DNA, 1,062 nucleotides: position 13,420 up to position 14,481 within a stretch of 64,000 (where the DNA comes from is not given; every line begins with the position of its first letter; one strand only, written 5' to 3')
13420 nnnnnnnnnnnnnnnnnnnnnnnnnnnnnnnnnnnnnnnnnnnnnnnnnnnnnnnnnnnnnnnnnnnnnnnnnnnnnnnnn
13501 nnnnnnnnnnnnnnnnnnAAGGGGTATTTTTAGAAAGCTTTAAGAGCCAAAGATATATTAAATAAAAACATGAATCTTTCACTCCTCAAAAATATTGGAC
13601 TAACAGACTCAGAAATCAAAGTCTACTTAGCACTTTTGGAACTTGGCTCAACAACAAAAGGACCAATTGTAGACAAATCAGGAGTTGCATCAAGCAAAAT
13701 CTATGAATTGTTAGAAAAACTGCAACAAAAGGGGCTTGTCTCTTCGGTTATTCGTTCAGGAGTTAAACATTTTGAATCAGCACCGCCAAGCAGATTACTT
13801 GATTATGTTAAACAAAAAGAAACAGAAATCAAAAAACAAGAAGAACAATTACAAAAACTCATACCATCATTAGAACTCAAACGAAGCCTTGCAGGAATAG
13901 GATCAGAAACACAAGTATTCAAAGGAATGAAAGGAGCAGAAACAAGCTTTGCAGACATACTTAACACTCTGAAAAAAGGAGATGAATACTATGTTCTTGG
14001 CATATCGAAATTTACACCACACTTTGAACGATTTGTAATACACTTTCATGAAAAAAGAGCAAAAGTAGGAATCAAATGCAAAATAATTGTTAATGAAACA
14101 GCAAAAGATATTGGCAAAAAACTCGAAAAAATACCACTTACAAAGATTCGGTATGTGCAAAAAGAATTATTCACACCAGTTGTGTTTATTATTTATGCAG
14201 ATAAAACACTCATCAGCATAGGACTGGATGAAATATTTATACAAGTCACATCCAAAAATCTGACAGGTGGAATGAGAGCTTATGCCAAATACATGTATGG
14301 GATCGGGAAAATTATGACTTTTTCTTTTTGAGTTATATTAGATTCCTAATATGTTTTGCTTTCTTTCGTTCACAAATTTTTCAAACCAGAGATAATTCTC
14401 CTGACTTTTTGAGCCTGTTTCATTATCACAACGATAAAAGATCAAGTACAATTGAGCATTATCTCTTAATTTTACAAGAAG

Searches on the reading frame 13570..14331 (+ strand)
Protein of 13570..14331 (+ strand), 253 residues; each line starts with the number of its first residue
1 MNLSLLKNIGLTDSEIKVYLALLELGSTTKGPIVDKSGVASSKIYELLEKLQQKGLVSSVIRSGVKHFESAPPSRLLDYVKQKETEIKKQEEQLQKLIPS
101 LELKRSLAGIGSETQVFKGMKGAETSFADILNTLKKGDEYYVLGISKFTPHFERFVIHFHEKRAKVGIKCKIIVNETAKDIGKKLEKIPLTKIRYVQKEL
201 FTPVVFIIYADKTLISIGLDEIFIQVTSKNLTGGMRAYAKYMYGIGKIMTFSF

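Call 21: search_protein_families(library=pfam, max_evalue=0.00001, proteins=[window:13570-14331:+])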
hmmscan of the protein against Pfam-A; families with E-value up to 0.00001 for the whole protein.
window:13570-14331:+ (253 aa): 1 family
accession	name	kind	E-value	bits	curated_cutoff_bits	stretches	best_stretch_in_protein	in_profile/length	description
PF01978.25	TrmB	-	9.3e-15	54.7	25.6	1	6-60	1-55/68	Sugar-specific transcriptional regulator TrmB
